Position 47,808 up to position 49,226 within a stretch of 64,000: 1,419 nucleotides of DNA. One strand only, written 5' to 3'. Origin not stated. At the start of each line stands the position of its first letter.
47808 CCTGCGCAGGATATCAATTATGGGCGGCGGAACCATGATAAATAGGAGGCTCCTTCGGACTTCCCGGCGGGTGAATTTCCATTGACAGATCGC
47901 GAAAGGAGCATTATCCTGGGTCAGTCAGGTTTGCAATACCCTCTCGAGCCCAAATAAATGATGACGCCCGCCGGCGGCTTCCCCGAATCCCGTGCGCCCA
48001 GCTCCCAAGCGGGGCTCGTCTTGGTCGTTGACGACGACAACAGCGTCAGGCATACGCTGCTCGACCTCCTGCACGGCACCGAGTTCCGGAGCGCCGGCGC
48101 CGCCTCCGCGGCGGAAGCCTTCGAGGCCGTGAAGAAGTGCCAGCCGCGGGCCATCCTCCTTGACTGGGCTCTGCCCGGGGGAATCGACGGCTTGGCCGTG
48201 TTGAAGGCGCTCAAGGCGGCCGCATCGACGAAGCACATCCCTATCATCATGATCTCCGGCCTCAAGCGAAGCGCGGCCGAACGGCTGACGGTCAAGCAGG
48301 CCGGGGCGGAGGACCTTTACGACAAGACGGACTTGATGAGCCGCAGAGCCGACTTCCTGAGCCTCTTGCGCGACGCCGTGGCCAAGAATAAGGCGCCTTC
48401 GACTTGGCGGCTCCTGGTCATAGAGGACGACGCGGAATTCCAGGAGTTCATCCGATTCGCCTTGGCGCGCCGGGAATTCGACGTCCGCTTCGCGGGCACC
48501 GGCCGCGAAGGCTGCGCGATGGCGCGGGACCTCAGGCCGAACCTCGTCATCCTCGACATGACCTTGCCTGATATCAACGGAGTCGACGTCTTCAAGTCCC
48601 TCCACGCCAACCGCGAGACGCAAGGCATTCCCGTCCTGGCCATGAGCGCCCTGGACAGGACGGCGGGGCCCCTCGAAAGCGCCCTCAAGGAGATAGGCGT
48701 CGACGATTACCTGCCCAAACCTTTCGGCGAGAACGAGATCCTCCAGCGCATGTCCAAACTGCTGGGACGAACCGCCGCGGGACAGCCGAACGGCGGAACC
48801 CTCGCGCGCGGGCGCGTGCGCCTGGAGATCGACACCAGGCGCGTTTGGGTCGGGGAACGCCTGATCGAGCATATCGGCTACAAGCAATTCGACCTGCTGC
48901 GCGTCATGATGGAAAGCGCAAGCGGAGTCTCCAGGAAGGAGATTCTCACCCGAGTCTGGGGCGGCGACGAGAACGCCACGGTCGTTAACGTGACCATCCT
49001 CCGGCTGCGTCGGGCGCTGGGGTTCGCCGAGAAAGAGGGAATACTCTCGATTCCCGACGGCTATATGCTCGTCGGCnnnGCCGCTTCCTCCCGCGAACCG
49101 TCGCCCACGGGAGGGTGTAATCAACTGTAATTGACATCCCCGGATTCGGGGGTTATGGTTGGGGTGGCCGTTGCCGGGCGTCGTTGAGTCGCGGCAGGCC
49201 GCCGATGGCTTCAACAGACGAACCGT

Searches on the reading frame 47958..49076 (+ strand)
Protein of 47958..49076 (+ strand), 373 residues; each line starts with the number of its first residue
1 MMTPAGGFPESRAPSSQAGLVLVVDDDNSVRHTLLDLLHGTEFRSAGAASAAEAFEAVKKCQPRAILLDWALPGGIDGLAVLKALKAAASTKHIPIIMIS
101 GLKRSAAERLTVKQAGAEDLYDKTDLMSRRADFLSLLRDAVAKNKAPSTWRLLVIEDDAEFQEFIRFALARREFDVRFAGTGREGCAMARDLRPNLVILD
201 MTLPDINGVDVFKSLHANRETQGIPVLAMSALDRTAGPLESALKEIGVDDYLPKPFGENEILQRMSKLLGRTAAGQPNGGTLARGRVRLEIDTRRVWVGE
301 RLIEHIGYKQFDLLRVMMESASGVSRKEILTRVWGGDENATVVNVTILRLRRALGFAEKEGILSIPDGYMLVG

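Call 60: search_protein_families(library=pfam, proteins=[window:47958-49076:+], max_evalue=0.001)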
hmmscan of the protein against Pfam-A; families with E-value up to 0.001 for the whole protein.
window:47958-49076:+ (373 aa): 2 families
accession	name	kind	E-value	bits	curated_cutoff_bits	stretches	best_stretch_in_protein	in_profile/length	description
PF00072.30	Response_reg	-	4.1e-37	127.2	30.2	2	153-265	2-110/111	Response regulator receiver domain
PF00486.34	Trans_reg_C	-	8.1e-08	32.7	26.2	1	307-362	7-67/77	Transcriptional regulatory protein, C terminal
